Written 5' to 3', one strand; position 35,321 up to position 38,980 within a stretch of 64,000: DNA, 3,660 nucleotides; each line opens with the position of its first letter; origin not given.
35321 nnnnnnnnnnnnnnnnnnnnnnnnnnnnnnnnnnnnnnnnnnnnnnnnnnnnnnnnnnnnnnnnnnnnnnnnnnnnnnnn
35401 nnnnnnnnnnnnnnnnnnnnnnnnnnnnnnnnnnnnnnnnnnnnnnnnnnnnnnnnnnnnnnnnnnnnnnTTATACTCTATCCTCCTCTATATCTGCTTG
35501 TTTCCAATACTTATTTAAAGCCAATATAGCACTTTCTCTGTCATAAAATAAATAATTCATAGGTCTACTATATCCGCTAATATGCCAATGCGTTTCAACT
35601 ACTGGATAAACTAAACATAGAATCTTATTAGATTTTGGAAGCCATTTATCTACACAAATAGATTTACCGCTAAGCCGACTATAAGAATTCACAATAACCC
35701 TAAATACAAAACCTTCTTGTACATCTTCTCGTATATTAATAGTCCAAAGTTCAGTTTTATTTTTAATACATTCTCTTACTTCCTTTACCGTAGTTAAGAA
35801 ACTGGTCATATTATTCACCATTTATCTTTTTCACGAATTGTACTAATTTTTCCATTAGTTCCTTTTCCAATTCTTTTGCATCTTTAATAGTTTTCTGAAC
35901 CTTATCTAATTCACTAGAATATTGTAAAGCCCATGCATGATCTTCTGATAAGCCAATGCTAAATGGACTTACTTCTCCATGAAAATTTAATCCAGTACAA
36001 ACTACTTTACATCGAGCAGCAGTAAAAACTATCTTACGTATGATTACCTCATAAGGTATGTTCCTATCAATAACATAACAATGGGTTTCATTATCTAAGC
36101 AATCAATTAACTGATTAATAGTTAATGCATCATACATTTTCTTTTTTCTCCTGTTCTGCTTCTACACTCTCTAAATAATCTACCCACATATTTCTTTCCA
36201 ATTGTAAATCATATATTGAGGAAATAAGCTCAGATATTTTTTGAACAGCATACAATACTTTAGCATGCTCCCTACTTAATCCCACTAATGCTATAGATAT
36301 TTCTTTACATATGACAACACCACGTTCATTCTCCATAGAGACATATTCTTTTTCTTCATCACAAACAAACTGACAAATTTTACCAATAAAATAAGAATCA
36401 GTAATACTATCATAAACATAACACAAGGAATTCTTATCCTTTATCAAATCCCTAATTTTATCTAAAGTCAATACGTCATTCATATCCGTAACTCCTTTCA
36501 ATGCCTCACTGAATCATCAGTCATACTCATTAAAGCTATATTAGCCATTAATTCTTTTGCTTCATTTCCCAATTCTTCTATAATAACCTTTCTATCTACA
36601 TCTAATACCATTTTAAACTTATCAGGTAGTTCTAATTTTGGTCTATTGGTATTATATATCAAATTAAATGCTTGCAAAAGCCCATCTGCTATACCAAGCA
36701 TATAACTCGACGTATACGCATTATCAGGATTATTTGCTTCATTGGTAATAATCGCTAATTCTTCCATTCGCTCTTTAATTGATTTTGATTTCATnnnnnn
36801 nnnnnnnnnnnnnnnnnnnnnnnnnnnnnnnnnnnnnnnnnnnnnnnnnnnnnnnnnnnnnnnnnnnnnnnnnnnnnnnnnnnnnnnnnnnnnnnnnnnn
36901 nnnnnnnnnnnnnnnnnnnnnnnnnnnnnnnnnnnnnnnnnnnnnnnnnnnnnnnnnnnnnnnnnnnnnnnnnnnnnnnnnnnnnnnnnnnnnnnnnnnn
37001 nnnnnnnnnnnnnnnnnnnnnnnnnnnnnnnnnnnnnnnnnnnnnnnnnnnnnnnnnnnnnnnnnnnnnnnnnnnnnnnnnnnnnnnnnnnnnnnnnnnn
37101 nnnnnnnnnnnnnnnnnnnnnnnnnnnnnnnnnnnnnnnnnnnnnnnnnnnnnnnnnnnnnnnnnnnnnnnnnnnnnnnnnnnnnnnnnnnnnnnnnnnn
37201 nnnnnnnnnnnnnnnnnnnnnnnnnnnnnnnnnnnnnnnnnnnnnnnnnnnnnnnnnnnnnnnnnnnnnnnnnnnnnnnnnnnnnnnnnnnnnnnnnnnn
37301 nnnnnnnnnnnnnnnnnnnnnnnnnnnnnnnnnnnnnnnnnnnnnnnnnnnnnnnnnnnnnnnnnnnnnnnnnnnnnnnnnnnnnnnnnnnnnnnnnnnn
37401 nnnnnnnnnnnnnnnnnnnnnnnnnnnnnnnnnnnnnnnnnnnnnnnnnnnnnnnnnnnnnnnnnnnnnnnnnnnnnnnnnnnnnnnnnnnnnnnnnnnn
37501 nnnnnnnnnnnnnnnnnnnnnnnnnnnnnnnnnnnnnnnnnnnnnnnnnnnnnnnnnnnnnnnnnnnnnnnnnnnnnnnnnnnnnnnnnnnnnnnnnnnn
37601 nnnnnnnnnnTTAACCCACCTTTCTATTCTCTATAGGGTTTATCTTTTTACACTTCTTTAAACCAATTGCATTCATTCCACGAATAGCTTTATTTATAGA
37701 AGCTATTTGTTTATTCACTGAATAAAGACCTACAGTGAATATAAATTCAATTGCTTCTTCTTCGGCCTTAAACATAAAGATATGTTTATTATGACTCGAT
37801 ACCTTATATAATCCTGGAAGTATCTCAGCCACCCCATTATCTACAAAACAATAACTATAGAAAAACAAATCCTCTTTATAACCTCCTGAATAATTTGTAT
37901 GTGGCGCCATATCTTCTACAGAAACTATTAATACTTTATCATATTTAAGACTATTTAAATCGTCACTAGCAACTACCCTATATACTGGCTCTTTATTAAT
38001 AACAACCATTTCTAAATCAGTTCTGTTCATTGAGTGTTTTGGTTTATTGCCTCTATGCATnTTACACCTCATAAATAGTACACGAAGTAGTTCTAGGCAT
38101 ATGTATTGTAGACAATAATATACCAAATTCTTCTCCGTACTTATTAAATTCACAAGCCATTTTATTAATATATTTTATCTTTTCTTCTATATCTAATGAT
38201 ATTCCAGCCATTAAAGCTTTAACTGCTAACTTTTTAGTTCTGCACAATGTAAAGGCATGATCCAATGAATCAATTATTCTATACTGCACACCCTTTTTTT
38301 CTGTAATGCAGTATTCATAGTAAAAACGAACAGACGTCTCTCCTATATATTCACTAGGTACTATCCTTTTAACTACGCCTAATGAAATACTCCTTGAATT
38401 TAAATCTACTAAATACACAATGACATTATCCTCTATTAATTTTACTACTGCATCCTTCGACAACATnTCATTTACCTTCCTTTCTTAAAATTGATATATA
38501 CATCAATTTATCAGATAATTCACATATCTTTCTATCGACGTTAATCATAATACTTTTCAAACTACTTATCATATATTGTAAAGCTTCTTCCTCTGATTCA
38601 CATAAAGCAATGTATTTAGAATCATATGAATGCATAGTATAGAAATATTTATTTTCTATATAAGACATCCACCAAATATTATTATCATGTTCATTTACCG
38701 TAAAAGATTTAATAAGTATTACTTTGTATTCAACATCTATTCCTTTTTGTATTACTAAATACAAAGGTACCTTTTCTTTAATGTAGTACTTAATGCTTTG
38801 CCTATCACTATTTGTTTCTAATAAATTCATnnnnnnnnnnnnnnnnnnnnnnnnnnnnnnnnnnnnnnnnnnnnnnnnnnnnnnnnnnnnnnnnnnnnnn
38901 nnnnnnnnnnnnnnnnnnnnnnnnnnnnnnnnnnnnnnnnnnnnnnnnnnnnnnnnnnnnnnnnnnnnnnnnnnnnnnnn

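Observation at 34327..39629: Tandem array of at least nine divergent paralogs (11 domain copies) of an unknown ~100-aa family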

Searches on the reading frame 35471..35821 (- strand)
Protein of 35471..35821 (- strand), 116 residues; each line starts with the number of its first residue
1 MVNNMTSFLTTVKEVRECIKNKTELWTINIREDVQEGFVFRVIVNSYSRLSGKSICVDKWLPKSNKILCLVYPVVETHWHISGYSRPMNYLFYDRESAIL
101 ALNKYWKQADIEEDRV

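Call 5: search_protein_families(library=phrogs, proteins=[window:35471-35821:-], max_evalue=1)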
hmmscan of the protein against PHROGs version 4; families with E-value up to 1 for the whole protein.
window:35471-35821:- (116 aa): 0 families

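Call 6: search_protein_families(library=pfam, proteins=[window:35471-35821:-], max_evalue=1)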
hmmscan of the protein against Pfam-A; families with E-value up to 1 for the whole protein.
window:35471-35821:- (116 aa): 0 families

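Call 90: search_dna_similar(query=window:35471-35821:-, collection=phages, mode=protein, max_evalue=1, max_rows=8)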
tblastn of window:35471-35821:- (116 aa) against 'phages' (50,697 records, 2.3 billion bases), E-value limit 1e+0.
Records with a match: 1; places in all: 1; records where one place covers at least 80% of the query: 0.
Best place of each record, by identity: <60% 1.
By first word of the organism name: Bacteriophage 1.
By host as written in the record: - 1.
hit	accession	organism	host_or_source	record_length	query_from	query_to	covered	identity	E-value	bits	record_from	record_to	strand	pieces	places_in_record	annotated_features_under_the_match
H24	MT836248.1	Bacteriophage sp.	human fecal samples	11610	22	82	53%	36.1%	2e-3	42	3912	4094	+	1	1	record has no annotation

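Call 91: get_annotated_region(hit=H24, flank=8000)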
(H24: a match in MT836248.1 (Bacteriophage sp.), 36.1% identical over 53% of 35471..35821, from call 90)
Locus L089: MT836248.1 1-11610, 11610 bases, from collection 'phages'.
description: UNVERIFIED: Bacteriophage sp. clone scaffold_1760 genomic sequence.
organism: Bacteriophage sp. (NCBI taxid 38018)
taxonomy: Viruses
host: -; source: human fecal samples; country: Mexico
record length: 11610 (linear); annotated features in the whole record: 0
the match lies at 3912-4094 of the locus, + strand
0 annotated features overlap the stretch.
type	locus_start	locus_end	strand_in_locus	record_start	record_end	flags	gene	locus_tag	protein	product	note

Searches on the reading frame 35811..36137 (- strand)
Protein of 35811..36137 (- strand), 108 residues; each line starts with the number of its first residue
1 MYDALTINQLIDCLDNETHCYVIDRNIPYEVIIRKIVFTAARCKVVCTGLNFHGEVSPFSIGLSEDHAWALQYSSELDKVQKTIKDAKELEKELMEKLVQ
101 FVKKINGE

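Call 5: search_protein_families(library=phrogs, proteins=[window:35811-36137:-], max_evalue=1)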
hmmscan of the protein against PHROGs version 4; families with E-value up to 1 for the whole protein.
window:35811-36137:- (108 aa): 1 family
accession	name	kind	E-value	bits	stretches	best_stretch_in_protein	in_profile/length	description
phrog_23834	-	unknown function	0.077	14.3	1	52-106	78-133/138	-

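Call 6: search_protein_families(library=pfam, proteins=[window:35811-36137:-], max_evalue=1)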
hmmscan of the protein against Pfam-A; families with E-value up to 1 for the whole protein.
window:35811-36137:- (108 aa): 1 family
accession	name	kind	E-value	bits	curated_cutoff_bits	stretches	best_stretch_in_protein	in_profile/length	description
PF06696.16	Strep_SA_rep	-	0.12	12.9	26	1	72-88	9-25/25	Streptococcal surface antigen repeat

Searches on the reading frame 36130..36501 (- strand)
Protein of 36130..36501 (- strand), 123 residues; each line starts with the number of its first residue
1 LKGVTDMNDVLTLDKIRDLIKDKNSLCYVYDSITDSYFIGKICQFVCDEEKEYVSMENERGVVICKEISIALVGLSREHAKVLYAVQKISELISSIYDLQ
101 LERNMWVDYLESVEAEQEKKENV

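Call 5: search_protein_families(library=phrogs, proteins=[window:36130-36501:-], max_evalue=1)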
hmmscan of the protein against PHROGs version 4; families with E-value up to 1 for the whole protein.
window:36130-36501:- (123 aa): 4 families
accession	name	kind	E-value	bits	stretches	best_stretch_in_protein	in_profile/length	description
phrog_5259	-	unknown function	0.012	16.4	1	36-89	9-62/70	-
phrog_28625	-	unknown function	0.019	16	1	16-79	3-67/87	-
phrog_28726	-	unknown function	0.043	14.5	1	51-119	22-87/177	-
phrog_36671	-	unknown function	0.06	14.6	0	81-116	51-86/92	-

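Call 6: search_protein_families(library=pfam, proteins=[window:36130-36501:-], max_evalue=1)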
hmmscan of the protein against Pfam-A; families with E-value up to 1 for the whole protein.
window:36130-36501:- (123 aa): 0 families

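Call 32: find_homologous_proteins(query=A2, max_evalue=0.01)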
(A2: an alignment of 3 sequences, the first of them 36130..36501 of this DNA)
Query A2 (3 sequences) (123 aa, profile of the alignment): 18 proteins with E <= 0.01 among 126 candidates.
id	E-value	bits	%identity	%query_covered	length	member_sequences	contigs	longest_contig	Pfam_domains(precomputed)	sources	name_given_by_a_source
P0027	1.4e-49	185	100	95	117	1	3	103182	-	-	-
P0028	3.4e-34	135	77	95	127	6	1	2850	-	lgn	-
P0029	5.8e-34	135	30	70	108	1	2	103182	-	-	-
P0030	2.0e-33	133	76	90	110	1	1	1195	-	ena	-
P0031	6.7e-33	131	73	95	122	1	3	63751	-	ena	-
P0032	1.4e-31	127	28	60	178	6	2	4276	-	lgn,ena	-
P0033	5.6e-30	122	72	95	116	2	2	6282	-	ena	-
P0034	2.7e-29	120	27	80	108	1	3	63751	-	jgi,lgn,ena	jgi:hypothetical protein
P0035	8.3e-28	115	30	70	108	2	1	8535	-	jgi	jgi:hypothetical protein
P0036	1.5e-27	114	29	56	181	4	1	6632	-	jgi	jgi:hypothetical protein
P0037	6.5e-27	112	24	75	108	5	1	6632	-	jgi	jgi:hypothetical protein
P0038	2.0e-23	101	30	32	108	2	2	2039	-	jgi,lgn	-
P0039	5.0e-21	93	27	75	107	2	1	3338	-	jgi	jgi:hypothetical protein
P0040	5.5e-17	80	23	75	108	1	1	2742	-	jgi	-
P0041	1.3e-16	79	38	17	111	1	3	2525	-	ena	-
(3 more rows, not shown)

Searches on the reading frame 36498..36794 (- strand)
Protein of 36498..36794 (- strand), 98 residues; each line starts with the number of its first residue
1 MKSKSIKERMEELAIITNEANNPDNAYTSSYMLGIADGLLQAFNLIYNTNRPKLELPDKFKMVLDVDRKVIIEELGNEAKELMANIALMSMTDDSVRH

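Call 76: search_protein_families(library=pfam, proteins=[window:36498-36794:-], max_evalue=0.01)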
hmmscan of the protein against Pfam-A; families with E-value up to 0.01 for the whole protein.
window:36498-36794:- (98 aa): 0 families

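Call 77: search_protein_families(library=phrogs, proteins=[window:36498-36794:-], max_evalue=0.001)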
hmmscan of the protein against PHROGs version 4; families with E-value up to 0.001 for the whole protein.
window:36498-36794:- (98 aa): 0 families

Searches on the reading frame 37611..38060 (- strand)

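Call 5: search_protein_families(library=phrogs, proteins=[window:37611-38060:-], max_evalue=1)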
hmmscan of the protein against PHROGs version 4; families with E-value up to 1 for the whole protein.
window:37611-38060:- (149 aa): 2 families
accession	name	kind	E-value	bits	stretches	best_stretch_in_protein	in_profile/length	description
phrog_37711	-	unknown function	0.095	14.2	1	72-129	18-74/100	-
phrog_10161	-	unknown function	0.25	12.8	1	83-107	50-74/96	-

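Call 6: search_protein_families(library=pfam, proteins=[window:37611-38060:-], max_evalue=1)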
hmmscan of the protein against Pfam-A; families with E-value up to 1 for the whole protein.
window:37611-38060:- (149 aa): 1 family
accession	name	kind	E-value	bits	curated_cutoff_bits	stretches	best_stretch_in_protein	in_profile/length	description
PF11965.13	DUF3479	-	0.1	13.2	27.4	1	64-125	57-117/159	Domain of unknown function (DUF3479)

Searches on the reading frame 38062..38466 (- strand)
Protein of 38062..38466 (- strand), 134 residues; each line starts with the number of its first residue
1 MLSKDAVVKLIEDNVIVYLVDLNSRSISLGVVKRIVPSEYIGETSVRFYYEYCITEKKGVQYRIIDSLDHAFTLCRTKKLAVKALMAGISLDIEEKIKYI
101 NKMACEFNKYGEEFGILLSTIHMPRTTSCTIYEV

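Call 5: search_protein_families(library=phrogs, proteins=[window:38062-38466:-], max_evalue=1)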
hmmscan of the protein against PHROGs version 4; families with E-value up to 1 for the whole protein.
window:38062-38466:- (134 aa): 1 family
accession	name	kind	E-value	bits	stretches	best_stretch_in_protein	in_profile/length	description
phrog_6296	-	unknown function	0.051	14.4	1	75-123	36-82/166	-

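Call 6: search_protein_families(library=pfam, proteins=[window:38062-38466:-], max_evalue=1)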
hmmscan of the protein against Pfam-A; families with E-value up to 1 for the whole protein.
window:38062-38466:- (134 aa): 0 families

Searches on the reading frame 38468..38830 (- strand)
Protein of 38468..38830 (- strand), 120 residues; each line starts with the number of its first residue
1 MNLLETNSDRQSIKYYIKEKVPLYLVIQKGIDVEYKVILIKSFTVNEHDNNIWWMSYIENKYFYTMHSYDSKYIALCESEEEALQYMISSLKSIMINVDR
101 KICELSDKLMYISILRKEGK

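Call 5: search_protein_families(library=phrogs, proteins=[window:38468-38830:-], max_evalue=1)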
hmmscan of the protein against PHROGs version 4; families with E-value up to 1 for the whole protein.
window:38468-38830:- (120 aa): 4 families
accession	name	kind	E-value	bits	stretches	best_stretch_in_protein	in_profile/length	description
phrog_26655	-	unknown function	0.033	15.1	1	26-67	16-56/216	-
phrog_2980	-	DNA, RNA and nucleotide metabolism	0.037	15.6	1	11-77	9-69/72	goF mRNA metabolism modulator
phrog_2168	-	unknown function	0.067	14.3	1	3-45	60-102/116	-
phrog_30547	-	unknown function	0.27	12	0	60-88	29-59/129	-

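Call 6: search_protein_families(library=pfam, proteins=[window:38468-38830:-], max_evalue=1)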
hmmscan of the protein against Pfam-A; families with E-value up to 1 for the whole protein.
window:38468-38830:- (120 aa): 1 family
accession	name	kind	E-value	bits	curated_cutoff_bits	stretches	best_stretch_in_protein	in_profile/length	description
PF13141.11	DUF3979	-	0.015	16.1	25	1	9-101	11-99/115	Protein of unknown function (DUF3979)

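Call 13: find_related_loci(query=window:38468-38830:-, collection=viral_contigs, flank=10000)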
Query window:38468-38830:- (120 aa) in viral_contigs; peptide patterns used: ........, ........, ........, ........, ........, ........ (x = any residue, [..] = any of these).
15 stretches matched a pattern, but none encodes a relative of the query by tblastn (E <= 1e-3).
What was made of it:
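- Tried and rejected: An IMG/VR scan with 38468 found nothing (call 13).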
